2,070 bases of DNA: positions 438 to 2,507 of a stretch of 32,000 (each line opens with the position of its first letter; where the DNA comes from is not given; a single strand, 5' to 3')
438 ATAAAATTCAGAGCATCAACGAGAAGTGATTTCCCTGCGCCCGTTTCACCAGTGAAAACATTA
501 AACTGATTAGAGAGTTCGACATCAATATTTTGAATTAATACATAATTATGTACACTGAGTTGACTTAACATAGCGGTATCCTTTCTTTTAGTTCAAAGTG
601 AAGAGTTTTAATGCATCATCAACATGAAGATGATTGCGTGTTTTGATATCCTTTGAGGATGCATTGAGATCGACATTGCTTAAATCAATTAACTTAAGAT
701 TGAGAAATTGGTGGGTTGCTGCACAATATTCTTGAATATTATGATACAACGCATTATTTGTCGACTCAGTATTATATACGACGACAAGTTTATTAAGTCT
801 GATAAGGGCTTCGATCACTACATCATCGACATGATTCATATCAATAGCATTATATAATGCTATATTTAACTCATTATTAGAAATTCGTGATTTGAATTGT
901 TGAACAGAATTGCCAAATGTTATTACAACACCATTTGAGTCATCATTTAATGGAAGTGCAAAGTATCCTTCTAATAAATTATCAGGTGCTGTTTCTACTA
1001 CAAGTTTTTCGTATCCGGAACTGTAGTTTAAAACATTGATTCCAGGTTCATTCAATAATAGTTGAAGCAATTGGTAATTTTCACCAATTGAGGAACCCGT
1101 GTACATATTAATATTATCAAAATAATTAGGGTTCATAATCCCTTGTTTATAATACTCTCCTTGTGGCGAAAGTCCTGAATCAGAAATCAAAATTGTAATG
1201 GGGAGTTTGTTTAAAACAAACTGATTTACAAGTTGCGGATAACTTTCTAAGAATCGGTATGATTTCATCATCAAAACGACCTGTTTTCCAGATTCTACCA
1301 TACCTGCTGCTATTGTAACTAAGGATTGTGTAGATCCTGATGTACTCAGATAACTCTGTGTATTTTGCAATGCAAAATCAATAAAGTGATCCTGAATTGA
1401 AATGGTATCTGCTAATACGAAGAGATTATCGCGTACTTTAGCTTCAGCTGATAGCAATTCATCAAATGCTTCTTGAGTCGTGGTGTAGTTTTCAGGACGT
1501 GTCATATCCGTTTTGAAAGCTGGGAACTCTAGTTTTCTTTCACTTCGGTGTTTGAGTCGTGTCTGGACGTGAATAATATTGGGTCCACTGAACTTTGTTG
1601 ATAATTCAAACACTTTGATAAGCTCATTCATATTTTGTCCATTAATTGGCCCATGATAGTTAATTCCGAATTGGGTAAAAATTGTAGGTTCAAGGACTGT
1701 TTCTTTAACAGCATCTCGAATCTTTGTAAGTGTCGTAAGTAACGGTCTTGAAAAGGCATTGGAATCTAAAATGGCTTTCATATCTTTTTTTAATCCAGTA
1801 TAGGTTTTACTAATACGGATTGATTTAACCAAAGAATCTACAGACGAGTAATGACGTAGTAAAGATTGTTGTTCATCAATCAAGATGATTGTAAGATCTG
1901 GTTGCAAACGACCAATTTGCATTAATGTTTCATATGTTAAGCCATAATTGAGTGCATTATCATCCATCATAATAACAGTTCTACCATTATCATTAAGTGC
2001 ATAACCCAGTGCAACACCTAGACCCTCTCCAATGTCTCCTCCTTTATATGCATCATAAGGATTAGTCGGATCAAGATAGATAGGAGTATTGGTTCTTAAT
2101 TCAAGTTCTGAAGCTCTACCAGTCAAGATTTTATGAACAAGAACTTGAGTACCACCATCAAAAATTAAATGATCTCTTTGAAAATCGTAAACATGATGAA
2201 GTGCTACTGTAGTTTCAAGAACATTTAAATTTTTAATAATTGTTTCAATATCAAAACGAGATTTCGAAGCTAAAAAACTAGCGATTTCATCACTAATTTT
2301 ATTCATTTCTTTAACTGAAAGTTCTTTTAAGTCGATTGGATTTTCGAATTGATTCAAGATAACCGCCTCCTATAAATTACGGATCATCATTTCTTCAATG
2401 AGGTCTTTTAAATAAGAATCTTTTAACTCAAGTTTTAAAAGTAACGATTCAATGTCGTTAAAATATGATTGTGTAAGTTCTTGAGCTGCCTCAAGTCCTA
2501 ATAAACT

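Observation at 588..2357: Syntenic Dxs homologue with every cofactor-binding and catalytic motif substituted (likely pseudoenzyme)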

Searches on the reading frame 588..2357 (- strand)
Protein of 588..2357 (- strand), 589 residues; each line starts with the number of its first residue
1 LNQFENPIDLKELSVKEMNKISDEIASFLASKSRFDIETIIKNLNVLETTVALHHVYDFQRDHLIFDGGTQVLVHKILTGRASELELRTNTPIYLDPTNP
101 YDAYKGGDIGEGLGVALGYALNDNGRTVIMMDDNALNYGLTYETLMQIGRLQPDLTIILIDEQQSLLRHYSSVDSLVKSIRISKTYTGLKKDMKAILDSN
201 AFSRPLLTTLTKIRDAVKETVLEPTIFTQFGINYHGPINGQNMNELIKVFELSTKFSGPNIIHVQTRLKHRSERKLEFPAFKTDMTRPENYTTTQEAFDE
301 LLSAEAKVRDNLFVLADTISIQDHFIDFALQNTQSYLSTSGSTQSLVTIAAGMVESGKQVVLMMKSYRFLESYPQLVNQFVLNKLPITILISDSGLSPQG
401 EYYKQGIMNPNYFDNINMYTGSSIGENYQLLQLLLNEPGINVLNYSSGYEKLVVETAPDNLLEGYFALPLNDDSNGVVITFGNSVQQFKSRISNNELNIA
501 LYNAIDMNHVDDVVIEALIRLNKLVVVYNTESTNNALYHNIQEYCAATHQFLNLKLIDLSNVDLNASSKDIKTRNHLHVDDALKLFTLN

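Call 3: search_protein_families(library=pfam, proteins=[window:588-2357:-], max_evalue=0.01)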
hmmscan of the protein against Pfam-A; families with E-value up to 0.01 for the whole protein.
window:588-2357:- (589 aa): 1 family
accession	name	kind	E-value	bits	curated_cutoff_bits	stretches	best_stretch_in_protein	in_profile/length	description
PF13292.11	DXP_synthase_N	-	1.1e-48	166.4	21.2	1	2-266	2-274/274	1-deoxy-D-xylulose-5-phosphate synthase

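Call 4: search_protein_families(library=ncbifam, proteins=[window:588-2357:-], max_evalue=0.01)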
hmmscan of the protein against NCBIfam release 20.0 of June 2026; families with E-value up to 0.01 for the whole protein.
window:588-2357:- (589 aa): 4 families
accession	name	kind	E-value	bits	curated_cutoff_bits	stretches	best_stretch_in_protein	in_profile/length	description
TIGR00204.1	dxs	equivalog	4.9e-52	177.3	465.95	1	4-563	4-587/616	1-deoxy-D-xylulose-5-phosphate synthase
NF003933.0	PRK05444.2-2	equivalog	6.1e-52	176.9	395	1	2-565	9-577/606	1-deoxy-D-xylulose-5-phosphate synthase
NF008968.0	PRK12315.1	subfamily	6e-36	123.9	510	2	2-184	5-196/582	1-deoxy-D-xylulose-5-phosphate synthase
NF004559.0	PRK05899.2-5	equivalog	0.0011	17.3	488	0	275-361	302-387/627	transketolase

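Call 5: search_solved_structures(query=window:588-2357:-, max_evalue=0.01, show_alignments=2)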
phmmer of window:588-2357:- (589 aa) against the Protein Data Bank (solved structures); distinct sequences matched with E-value up to 0.01: 13.
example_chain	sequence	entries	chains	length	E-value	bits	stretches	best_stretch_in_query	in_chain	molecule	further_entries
2o1s_A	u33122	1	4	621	1.1e-35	126.3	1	9-416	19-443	1-deoxy-D-xylulose-5-phosphate synthase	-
6ouv_A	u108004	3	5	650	1.1e-30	109.8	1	2-414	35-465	1-deoxy-D-xylulose-5-phosphate synthase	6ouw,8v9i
2o1x_A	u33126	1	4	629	1.9e-30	109.1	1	2-414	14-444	1-deoxy-D-xylulose-5-phosphate synthase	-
8a8y_A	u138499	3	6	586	1.1e-27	99.9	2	9-172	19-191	1-deoxy-D-xylulose-5-phosphate synthase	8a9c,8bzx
7bzx_B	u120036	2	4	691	1.3e-27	99.7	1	5-396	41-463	1-deoxy-D-xylulose-5-phosphate synthase, chloroplastic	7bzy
6xxg_AAA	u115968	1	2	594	1.7e-24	89.4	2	2-174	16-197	1-deoxy-D-xylulose-5-phosphate synthase,1-deoxy-D-xylulose-5-phosphate synthase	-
7a9g_AAA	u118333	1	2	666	4.3e-22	81.5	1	2-398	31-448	1-deoxy-D-xylulose-5-phosphate synthase,1-deoxy-D-xylulose-5-phosphate synthase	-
8a29_A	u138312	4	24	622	7e-22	80.8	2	4-172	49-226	1-deoxy-D-xylulose-5-phosphate synthase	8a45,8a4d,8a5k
9hn8_A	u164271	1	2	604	9.4e-21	77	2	2-164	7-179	1-deoxy-D-xylulose-5-phosphate synthase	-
8ogh_A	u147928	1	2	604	1e-20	76.9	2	2-164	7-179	1-deoxy-D-xylulose-5-phosphate synthase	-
7a9h_AAA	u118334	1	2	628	1.2e-20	76.7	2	2-164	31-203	1-deoxy-D-xylulose-5-phosphate synthase,1-deoxy-D-xylulose-5-phosphate synthase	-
9kpq_A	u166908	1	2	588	2.4e-19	72.4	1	5-183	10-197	1-deoxy-D-xylulose-5-phosphate synthase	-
8r2h_A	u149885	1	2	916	1.5e-09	40.1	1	4-92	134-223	1-deoxy-D-xylulose-5-phosphate synthase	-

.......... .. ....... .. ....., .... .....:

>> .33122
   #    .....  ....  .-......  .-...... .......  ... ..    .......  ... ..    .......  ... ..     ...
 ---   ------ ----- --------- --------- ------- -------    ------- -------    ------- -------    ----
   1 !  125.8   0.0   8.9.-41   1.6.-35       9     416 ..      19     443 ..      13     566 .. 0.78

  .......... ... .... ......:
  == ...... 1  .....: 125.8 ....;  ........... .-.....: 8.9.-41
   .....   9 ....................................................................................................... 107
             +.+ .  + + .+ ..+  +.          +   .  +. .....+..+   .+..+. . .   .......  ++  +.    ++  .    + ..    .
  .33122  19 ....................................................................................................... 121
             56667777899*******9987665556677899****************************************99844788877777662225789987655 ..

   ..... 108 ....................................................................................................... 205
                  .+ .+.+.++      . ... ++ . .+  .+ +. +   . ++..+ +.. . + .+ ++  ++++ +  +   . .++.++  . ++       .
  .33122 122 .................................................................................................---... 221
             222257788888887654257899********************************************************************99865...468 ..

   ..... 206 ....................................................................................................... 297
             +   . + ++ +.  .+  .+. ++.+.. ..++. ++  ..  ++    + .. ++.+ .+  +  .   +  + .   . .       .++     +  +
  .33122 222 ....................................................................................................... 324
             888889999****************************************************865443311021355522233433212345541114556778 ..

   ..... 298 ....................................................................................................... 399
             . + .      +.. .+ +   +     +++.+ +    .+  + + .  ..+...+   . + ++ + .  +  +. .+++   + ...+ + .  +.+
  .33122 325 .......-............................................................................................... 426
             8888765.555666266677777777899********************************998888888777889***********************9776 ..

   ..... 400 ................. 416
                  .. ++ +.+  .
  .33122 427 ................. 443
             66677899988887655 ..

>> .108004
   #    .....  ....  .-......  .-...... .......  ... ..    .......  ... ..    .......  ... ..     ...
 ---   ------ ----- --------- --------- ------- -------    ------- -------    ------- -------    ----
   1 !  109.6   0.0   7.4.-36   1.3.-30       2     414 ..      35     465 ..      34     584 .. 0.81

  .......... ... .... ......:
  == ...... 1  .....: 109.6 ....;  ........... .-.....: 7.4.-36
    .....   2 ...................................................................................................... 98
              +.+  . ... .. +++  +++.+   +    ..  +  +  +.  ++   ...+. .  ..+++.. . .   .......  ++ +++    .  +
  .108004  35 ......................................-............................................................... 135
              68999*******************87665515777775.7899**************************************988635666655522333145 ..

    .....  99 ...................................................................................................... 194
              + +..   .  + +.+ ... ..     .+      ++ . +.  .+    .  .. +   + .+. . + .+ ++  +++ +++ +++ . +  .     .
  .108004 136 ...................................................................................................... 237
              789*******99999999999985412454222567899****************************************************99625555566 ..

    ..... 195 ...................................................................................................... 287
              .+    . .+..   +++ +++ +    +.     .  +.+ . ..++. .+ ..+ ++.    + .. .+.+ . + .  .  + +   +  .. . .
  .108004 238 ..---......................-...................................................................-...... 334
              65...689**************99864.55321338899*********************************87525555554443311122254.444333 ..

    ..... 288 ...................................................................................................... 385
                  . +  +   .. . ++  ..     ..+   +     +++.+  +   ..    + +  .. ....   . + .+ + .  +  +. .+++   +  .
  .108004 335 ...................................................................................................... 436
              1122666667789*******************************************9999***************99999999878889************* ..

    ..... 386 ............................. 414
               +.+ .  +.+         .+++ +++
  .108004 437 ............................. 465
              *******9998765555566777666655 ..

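Call 9: find_homologous_proteins(query=window:588-2357:-, max_evalue=1e-10)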
Query window:588-2357:- (589 aa): 1406 proteins with E <= 1e-10 among 8000 candidates; the best 120 are listed.
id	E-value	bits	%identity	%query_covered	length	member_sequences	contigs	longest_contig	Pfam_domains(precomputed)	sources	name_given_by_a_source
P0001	0.0e+0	1289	100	100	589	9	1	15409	PF13292.12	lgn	-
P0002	7.4e-195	667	54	99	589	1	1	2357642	PF13292.12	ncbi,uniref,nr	ncbi:1-deoxy-D-xylulose-5-phosphate synthase [Erysipelothrix sp. HDW6C]|uniref:1-deoxy-D-xylulose-5-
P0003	1.5e-181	623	51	99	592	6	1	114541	PF13292.12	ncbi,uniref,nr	ncbi:1-deoxy-D-xylulose-5-phosphate synthase N-terminal domain-containing protein [Erysipelothrix sp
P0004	3.4e-181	621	49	99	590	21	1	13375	PF13292.12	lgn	-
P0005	2.3e-180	619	51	99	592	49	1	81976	PF13292.12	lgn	-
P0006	6.5e-176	604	49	99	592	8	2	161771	PF13292.12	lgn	-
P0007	1.7e-158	547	46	98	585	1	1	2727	PF13292.12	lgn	-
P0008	9.7e-158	544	47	98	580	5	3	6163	PF13292.12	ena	-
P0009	1.5e-156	540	47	98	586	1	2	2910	PF13292.12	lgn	-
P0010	2.2e-155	536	46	98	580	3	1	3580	PF13292.12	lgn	-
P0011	2.4e-155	536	46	98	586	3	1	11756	PF13292.12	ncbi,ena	-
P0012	3.4e-154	532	45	98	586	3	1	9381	PF13292.12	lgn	-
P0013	5.4e-154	532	45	97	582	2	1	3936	PF13292.12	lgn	-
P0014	3.1e-151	523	44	98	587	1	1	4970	PF13292.12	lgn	-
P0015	8.8e-151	521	44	98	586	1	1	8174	PF13292.12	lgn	-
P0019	3.8e-148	512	45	98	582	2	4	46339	PF13292.12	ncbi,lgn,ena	-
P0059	1.3e-45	174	24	98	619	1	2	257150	PF02775.27,PF13292.12,PF02780.26,PF02779.30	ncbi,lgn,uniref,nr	ncbi:1-deoxy-D-xylulose-5-phosphate synthase [Faecalicoccus acidiformans]|uniref:1-deoxy-D-xylulose-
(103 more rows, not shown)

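Call 21: find_encoding_contigs(protein=P0002, flank=10000, max_places=2)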
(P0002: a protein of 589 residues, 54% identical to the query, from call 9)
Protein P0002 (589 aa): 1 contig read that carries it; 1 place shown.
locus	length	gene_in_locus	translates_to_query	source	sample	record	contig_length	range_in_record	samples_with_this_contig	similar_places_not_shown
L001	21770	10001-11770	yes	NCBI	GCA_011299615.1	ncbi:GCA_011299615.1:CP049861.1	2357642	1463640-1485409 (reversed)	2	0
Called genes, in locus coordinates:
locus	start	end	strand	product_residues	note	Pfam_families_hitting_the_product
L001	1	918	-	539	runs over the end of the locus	PF00497:SBP_bac_3, PF00528:BPD_transp_1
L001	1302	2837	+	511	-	-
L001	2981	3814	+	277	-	PF01509:TruB_N, PF16198:TruB_C_2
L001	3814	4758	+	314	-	PF06574:FAD_syn, PF01687:Flavokinase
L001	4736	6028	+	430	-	PF17125:Methyltr_RsmF_N, PF01189:Methyltr_RsmB-F, PF17126:RsmF_methylt_CI (faint), PF13636:Methyltranf_PUA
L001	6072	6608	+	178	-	-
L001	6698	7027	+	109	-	PF03780:Asp23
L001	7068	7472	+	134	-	PF01029:NusB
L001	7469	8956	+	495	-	PF13742:tRNA_anti_2, PF01336:tRNA_anti-codon, PF02601:Exonuc_VII_L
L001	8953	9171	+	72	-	PF02609:Exonuc_VII_S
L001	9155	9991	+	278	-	PF00348:polyprenyl_synt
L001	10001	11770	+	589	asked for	PF13292:DXP_synthase_N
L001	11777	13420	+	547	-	PF02463:SMC_N, PF13175:AAA_15 (weak), PF13476:AAA_23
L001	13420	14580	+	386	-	PF00817:IMS, PF11798:IMS_HHH (weak), PF14520:HHH_5 (faint), PF11799:IMS_C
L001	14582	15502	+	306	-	PF02899:Phage_int_SAM_1, PF00589:Phage_integrase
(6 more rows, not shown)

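Call 29: search_protein_representatives(protein=window:588-2357:-)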
Query: 589 residues. Proteins with E-value up to 0.001 (for the whole library): 2838; up to 1e-10: 1047; up to 1e-30: 112. The best 150 are listed.
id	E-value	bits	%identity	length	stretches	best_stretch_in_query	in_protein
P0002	2.4e-195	666.6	54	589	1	2-586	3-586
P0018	6.0e-150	516.7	45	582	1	12-584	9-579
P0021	1.2e-142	492.6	43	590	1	2-586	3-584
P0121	9.6e-131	453.3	41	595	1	11-585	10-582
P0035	3.0e-118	412.1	41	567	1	10-586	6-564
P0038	4.3e-101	355.5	37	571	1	4-584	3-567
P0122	5.4e-82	292.4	33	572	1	11-585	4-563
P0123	3.8e-78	279.7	35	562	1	28-584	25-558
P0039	5.1e-70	252.9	34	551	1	22-585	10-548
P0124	1.3e-69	251.6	32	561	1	10-585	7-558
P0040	8.7e-63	229.0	35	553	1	7-584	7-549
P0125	7.5e-54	199.5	29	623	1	2-559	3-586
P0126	7.6e-52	192.9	27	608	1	5-544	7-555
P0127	2.2e-51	191.4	32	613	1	2-576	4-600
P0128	9.9e-49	182.6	49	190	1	9-193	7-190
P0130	7.5e-42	159.9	28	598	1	1-584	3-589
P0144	1.2e-37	146.0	25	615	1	3-541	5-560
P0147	4.6e-37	144.1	26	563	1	8-580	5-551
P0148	6.9e-37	143.6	25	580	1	5-576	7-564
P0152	4.5e-36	140.8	25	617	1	3-580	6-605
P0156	7.3e-36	140.2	26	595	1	4-556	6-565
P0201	5.0e-32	127.5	25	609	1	4-559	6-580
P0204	5.5e-32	127.4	28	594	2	4-267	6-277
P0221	6.5e-31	123.8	25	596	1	4-545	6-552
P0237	4.3e-30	121.1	26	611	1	4-555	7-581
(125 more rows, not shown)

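Call 33: predict_structure(alignment_id=A2)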
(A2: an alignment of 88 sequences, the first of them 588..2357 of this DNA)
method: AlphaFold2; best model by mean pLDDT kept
length: 589 residues; sequences in the alignment: 88
mean_pLDDT: 87.3   pTM: 0.82
mean pLDDT of the five models: 87.3, 87.2, 86.7, 86.0, 85.8
residues with pLDDT >= 90: 372; 70-90: 151; 50-70: 31; < 50: 35
segments of 3 or more residues with pLDDT < 50: 165-190, 213-221
pLDDT, mean of each block of 10 residues (from residue 1): 83 95 94 89 95 97 92 96 89 89 89 96 95 86 94 97 54 41 43 63 63 47 71 93 97 96 87 79 79 96 97 91 88 90 90 95 93 88 87 89 82 84 96 94 93 86 94 97 96 97 93 95 96 91 96 96 90 96 88
secondary structure, 60 per line:
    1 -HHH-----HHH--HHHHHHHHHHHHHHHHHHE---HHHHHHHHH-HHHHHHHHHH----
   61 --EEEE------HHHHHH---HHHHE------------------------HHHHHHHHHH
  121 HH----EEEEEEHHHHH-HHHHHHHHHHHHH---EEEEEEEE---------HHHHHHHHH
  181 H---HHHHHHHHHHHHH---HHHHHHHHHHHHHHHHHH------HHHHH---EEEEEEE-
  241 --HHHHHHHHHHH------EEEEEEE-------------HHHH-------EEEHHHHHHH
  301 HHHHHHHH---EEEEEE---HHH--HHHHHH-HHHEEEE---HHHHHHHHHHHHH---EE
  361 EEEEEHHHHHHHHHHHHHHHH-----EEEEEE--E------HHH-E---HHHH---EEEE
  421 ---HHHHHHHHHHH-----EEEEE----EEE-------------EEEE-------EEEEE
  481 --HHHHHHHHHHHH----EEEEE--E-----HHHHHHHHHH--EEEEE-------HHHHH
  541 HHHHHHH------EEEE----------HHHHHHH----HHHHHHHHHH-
elements in order: H15-32 H37-45 H47-56 E63-66 H73-78 H82-85 H111-122 E127-132 H133-137 H139-151 E155-162 H172-181 H185-197 H201-218 H225-229 E233-239 H243-253 E260-266 H280-283 E291-293 H294-308 E312-317 H326-331 E336-339 H343-355 E359-365 H366-381 E387-392 H410-413 E417-420 H424-434 E440-444 E449-451 E465-468 E476-480 H483-494 E499-503 H512-521 E524-528 H536-547 E554-557 H568-574 H579-588

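Call 38: fold_search(model_id=the predicted structure, library=pdb)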
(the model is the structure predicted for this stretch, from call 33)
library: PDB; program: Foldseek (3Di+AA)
matches with E <= 10: 1393; with E <= 0.001: 338
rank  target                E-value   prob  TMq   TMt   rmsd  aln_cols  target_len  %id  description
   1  6ouv_A                1.3e-35  1.00  0.77  0.76   6.4       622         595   18  1-deoxy-D-xylulose 5-phosphate synthase (DXPS) from Deinococcus radiodurans with methylacetylphosphonate (MAP) bound (released 2019-07-03)
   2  6ouv_B                5.4e-35  1.00  0.76  0.77   4.7       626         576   17  1-deoxy-D-xylulose 5-phosphate synthase (DXPS) from Deinococcus radiodurans with methylacetylphosphonate (MAP) bound (released 2019-07-03)
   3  8a4d_E                1.0e-34  1.00  0.76  0.79   4.2       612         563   19  1-deoxy-D-xylulose 5-phosphate synthase from Pseudomonas aeruginosa with a thiamine analog inhibitor (released 2023-07-12)
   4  8a45_C                3.6e-34  1.00  0.78  0.80   4.4       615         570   18  Structural analysis of 1-deoxy-D-xylulose 5-phosphate synthase from Pseudomonas aeruginosa with 2-acetyl thiamine diph (released 2023-07-05)
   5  8a4d_D                5.6e-34  1.00  0.75  0.79   4.3       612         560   18  1-deoxy-D-xylulose 5-phosphate synthase from Pseudomonas aeruginosa with a thiamine analog inhibitor (released 2023-07-12)
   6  8a29_B                5.6e-34  1.00  0.74  0.77   5.0       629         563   18  Apo 1-deoxy-D-xylulose 5-phosphate synthase from Pseudomonas aeruginosa (released 2023-06-14)
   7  8a4d_F                6.2e-34  1.00  0.76  0.80   4.3       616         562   18  1-deoxy-D-xylulose 5-phosphate synthase from Pseudomonas aeruginosa with a thiamine analog inhibitor (released 2023-07-12)
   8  8a45_A                6.9e-34  1.00  0.77  0.80   4.4       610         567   19  Structural analysis of 1-deoxy-D-xylulose 5-phosphate synthase from Pseudomonas aeruginosa with 2-acetyl thiamine diph (released 2023-07-05)
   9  8a5k_C                9.1e-34  1.00  0.77  0.80   4.3       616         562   18  Structural analysis of 1-deoxy-D-xylulose 5-phosphate synthase from Pseudomonas aeruginosa and Klebsiella pneumoniae r (released 2023-07-05)
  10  8a4d_A                1.0e-33  1.00  0.76  0.79   4.2       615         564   19  1-deoxy-D-xylulose 5-phosphate synthase from Pseudomonas aeruginosa with a thiamine analog inhibitor (released 2023-07-12)
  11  6xxg_AAA              1.1e-33  1.00  0.73  0.77   6.5       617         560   18  Structure of truncated 1-deoxy-D-xylulose 5-phosphate synthase (DXS) from Deinococcus radiodurans (released 2021-01-20)
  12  8bzx_A                1.2e-33  1.00  0.74  0.80   4.2       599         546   20  1-deoxy-D-xylulose 5-phosphate synthase from Klebsiella pneumoniae (kpDXPS),co-crystal with thiamine monophosphate ana (released 2023-06-14)
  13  8a45_E                1.4e-33  1.00  0.77  0.80   4.2       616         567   18  Structural analysis of 1-deoxy-D-xylulose 5-phosphate synthase from Pseudomonas aeruginosa with 2-acetyl thiamine diph (released 2023-07-05)
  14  8bzx_B                1.4e-33  1.00  0.76  0.78   4.7       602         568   19  1-deoxy-D-xylulose 5-phosphate synthase from Klebsiella pneumoniae (kpDXPS),co-crystal with thiamine monophosphate ana (released 2023-06-14)
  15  8a29_A                1.5e-33  1.00  0.74  0.78   4.9       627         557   18  Apo 1-deoxy-D-xylulose 5-phosphate synthase from Pseudomonas aeruginosa (released 2023-06-14)
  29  2o1s_C                5.7e-33  1.00  0.74  0.81   4.0       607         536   19  1-deoxy-D-xylulose 5-phosphate synthase (DXS) from Escherichia coli (released 2006-12-26)
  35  2o1s_A                1.2e-31  1.00  0.75  0.81   4.2       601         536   19  1-deoxy-D-xylulose 5-phosphate synthase (DXS) from Escherichia coli (released 2006-12-26)
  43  9kpq_A                1.0e-29  1.00  0.71  0.72   6.4       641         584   18  A ThDP-dependent enzyme belonging to the 1-deoxy-D-xylulose-5-phosphate synthase (DXPS)-like subfamily (released 2025-08-20)
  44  2o1s_D                1.2e-29  1.00  0.70  0.84   3.9       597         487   18  1-deoxy-D-xylulose 5-phosphate synthase (DXS) from Escherichia coli (released 2006-12-26)
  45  2o1s_B                1.2e-29  1.00  0.70  0.83   4.0       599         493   18  1-deoxy-D-xylulose 5-phosphate synthase (DXS) from Escherichia coli (released 2006-12-26)
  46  9kpq_B                2.2e-29  1.00  0.72  0.73   6.4       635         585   19  A ThDP-dependent enzyme belonging to the 1-deoxy-D-xylulose-5-phosphate synthase (DXPS)-like subfamily (released 2025-08-20)
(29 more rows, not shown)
